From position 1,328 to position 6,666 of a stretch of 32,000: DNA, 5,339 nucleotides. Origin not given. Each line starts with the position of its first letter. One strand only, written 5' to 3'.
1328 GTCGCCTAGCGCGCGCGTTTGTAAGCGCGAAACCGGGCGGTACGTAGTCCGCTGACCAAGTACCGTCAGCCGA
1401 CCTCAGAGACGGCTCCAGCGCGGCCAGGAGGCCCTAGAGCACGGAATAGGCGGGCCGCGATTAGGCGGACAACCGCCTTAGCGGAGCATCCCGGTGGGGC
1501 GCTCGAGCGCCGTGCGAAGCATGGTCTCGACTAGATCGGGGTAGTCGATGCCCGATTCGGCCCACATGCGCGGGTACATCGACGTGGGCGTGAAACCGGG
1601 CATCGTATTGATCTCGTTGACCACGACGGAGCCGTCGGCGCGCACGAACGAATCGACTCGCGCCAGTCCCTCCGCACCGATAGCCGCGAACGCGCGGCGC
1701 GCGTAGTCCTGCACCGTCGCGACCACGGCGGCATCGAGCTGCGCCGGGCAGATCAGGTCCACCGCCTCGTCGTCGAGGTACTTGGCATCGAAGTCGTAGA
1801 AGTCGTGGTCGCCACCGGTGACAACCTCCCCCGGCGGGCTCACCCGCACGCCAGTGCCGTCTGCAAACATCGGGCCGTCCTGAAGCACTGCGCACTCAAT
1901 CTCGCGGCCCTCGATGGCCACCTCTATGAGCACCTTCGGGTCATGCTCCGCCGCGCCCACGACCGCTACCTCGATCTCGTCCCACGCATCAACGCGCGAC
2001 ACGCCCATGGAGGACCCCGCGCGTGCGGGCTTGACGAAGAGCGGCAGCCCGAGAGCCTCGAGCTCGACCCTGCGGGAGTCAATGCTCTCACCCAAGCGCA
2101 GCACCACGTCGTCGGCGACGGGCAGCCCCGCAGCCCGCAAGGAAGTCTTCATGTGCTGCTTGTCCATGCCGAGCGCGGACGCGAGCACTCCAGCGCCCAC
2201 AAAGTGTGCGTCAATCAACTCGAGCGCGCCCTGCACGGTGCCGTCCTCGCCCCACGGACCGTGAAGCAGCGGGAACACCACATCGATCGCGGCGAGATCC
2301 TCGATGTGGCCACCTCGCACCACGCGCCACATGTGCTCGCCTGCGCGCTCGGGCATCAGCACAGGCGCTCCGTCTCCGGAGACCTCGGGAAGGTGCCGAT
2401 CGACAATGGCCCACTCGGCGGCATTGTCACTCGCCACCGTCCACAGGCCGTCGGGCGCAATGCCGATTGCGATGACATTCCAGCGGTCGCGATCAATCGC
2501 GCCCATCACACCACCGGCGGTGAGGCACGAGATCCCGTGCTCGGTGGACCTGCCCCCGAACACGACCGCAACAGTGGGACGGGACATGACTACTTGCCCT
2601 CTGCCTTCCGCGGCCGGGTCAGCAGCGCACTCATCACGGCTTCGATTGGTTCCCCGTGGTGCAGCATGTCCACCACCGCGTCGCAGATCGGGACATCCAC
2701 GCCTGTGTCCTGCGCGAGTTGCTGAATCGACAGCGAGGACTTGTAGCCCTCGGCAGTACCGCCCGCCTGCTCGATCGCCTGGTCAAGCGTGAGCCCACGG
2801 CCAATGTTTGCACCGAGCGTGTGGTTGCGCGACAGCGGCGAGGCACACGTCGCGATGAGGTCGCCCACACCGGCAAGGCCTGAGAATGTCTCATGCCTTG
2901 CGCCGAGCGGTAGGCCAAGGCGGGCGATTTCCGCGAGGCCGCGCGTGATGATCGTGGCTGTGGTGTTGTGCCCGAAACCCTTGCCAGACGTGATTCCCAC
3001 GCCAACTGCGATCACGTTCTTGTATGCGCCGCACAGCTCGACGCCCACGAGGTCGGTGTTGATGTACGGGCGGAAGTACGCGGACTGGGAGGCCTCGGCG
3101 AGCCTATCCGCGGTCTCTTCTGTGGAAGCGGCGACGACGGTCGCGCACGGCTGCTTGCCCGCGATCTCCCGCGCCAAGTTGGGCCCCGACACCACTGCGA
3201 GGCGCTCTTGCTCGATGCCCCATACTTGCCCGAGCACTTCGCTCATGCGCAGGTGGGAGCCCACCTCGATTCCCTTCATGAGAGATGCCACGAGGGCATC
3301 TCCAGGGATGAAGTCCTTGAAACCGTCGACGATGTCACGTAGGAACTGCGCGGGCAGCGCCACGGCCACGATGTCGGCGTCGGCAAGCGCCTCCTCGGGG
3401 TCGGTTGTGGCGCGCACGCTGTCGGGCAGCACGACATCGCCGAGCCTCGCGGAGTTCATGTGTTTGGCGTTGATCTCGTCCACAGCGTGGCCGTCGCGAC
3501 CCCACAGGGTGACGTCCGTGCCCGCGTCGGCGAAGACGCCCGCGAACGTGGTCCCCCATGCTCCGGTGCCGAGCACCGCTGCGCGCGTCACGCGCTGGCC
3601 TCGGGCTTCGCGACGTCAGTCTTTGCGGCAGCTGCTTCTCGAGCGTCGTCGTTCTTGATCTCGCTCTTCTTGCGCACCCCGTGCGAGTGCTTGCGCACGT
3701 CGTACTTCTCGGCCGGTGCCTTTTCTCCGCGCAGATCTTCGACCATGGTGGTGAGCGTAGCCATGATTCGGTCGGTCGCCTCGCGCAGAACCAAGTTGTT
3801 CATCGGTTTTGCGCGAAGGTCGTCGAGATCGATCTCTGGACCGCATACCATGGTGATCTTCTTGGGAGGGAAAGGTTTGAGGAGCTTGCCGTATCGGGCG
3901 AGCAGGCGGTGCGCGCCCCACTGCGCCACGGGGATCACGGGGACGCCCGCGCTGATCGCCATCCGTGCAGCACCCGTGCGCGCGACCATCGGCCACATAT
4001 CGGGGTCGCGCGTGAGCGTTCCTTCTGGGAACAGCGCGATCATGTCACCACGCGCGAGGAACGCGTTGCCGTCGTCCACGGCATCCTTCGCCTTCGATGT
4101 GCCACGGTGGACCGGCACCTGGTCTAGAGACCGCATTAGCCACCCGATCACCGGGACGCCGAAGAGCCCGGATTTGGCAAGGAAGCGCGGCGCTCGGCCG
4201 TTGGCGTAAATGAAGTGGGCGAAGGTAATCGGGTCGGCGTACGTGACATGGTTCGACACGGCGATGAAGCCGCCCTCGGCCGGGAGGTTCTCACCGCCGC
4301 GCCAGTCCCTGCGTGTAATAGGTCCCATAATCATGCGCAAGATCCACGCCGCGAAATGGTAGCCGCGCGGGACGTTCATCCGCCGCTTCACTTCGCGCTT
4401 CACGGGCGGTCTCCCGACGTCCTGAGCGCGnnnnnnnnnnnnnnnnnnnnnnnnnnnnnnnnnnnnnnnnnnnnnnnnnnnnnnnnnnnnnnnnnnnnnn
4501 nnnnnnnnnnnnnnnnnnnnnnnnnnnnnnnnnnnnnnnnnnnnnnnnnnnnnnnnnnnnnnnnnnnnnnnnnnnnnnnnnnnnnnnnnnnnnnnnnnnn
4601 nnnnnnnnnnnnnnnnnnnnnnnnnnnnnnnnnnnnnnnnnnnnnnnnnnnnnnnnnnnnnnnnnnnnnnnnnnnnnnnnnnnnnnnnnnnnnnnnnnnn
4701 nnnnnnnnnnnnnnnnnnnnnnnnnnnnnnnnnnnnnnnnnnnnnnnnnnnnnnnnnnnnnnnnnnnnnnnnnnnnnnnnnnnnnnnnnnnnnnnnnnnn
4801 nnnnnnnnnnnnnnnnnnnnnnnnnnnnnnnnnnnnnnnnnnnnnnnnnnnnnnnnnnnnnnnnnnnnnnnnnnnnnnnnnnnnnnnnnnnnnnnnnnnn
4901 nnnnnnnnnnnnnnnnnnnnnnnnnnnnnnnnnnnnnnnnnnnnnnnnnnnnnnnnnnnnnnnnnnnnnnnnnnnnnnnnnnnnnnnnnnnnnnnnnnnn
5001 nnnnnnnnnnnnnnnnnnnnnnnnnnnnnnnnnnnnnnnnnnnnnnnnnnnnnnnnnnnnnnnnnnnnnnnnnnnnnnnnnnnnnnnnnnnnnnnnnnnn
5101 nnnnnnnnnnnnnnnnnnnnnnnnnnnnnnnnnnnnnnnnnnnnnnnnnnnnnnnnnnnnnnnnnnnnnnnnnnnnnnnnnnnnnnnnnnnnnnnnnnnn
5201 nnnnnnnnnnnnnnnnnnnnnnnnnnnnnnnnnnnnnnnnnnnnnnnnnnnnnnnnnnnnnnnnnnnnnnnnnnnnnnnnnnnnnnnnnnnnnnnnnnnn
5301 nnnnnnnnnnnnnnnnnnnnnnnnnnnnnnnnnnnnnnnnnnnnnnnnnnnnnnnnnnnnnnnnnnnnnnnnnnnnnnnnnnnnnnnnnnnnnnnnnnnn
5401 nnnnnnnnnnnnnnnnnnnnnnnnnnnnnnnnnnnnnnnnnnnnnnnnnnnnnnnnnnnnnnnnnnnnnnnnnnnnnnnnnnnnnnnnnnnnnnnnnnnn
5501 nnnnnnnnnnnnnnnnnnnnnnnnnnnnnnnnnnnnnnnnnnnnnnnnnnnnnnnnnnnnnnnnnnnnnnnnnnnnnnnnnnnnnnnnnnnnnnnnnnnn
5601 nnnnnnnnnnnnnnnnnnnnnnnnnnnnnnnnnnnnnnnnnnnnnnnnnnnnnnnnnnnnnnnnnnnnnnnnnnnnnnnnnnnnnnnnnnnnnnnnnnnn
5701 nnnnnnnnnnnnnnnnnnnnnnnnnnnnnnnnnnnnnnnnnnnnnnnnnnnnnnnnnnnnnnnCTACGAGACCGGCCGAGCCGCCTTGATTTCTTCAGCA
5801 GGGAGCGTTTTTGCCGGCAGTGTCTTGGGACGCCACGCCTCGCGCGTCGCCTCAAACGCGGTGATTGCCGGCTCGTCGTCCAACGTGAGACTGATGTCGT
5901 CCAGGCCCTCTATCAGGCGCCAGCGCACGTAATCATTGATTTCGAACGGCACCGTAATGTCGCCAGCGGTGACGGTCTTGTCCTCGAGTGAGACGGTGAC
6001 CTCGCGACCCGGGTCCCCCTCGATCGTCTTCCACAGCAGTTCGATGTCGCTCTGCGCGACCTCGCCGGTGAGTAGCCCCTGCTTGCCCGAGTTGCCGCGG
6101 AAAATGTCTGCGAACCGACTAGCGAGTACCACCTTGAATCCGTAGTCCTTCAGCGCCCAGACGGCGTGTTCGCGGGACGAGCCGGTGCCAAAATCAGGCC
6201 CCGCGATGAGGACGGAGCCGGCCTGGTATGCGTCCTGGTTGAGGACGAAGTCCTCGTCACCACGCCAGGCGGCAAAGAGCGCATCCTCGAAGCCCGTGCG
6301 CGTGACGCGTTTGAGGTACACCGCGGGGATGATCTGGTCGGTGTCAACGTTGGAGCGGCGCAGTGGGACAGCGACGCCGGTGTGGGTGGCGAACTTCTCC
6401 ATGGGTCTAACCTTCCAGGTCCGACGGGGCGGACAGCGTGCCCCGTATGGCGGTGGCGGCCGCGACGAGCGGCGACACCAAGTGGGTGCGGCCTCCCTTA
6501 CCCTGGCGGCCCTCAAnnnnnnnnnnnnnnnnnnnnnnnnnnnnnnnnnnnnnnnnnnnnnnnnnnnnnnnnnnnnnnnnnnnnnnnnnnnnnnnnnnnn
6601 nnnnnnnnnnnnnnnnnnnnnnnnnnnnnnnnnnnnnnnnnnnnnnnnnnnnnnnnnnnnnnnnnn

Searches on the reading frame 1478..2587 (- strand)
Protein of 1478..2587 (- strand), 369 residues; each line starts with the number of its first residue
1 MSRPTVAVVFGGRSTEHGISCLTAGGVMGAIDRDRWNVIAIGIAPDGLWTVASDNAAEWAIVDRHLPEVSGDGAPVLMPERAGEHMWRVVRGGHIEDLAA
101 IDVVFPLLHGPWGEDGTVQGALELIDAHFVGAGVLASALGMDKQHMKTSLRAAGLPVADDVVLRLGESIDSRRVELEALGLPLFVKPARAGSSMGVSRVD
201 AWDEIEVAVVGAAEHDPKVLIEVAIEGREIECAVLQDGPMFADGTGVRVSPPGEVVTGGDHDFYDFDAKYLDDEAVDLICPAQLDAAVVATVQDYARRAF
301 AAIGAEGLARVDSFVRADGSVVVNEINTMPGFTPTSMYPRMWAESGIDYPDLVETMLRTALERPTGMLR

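Call 10: search_protein_families(library=pfam, proteins=[window:1478-2587:-], max_evalue=0.001)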
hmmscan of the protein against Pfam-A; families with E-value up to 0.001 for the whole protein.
window:1478-2587:- (369 aa): 4 families
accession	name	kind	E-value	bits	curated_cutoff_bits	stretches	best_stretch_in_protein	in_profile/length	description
PF07478.18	Dala_Dala_lig_C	-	6.8e-63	212.3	24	1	151-357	3-203/204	D-ala D-ala ligase C-terminus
PF01820.27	Dala_Dala_lig_N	-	1.7e-30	106.4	34.6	1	6-132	2-121/121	D-ala D-ala ligase N-terminus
PF02222.28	ATP-grasp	-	1.6e-07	31.6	27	0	272-327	105-160/179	ATP-grasp domain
PF02786.22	CPSase_L_D2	-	0.00082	19.4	19.8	0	142-238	1-103/211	Carbamoyl-phosphate synthase L chain, ATP binding domain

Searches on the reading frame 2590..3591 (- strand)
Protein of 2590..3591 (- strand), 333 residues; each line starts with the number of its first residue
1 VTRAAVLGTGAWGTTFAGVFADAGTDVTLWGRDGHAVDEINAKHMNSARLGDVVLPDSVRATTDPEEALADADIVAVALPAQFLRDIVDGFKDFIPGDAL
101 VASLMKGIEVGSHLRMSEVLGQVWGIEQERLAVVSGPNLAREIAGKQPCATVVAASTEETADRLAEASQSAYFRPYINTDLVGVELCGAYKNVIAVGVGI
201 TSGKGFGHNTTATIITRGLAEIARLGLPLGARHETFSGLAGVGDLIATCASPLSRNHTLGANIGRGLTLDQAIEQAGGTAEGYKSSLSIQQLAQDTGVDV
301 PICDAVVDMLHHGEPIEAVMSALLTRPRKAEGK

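Call 10: search_protein_families(library=pfam, proteins=[window:2590-3591:-], max_evalue=0.001)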
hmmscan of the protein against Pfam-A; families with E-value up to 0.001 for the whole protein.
window:2590-3591:- (333 aa): 8 families
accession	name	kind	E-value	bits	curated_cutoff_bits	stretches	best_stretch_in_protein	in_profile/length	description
PF07479.19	NAD_Gly3P_dh_C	-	1.5e-48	165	25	1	180-320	1-141/142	NAD-dependent glycerol-3-phosphate dehydrogenase C-terminus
PF01210.29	NAD_Gly3P_dh_N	-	2.1e-46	158.2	23.1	1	5-160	3-157/158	NAD-dependent glycerol-3-phosphate dehydrogenase N-terminus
PF20618.3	GPD_NAD_C_bact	-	1.9e-19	70.4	27.6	1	240-306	1-66/66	Bacterial GPD, NAD-dependent C-terminal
PF02558.23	ApbA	-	1e-11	45.1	22.2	1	5-115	2-110/150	Ketopantoate reductase PanE/ApbA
PF03807.23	F420_oxidored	-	2.4e-06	28.5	21.6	1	5-94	3-82/94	NADP oxidoreductase coenzyme F420-dependent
PF03446.21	NAD_binding_2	-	4.1e-06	27.3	21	1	5-90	3-75/161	NAD binding domain of 6-phosphogluconate dehydrogenase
PF03721.20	UDPG_MGDP_dh_N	-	0.00026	21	27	1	3-80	2-85/187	UDP-glucose/GDP-mannose dehydrogenase family, NAD binding domain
PF02737.24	3HCDH_N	-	0.00029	21.2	22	0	4-76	2-83/180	3-hydroxyacyl-CoA dehydrogenase, NAD binding domain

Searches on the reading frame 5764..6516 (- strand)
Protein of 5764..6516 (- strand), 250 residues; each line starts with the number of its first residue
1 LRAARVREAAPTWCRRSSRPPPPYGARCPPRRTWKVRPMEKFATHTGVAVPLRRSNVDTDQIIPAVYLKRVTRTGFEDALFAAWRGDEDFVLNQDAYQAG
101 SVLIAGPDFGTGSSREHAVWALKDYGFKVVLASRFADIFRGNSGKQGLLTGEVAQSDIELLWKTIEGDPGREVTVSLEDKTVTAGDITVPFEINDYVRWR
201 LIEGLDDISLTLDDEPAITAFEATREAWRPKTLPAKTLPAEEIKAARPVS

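Call 10: search_protein_families(library=pfam, proteins=[window:5764-6516:-], max_evalue=0.001)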
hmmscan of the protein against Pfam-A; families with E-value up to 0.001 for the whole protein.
window:5764-6516:- (250 aa): 1 family
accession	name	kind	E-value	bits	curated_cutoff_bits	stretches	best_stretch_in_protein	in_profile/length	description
PF00694.25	Aconitase_C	-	2.9e-27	96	22.8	1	39-153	1-128/131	Aconitase C-terminal domain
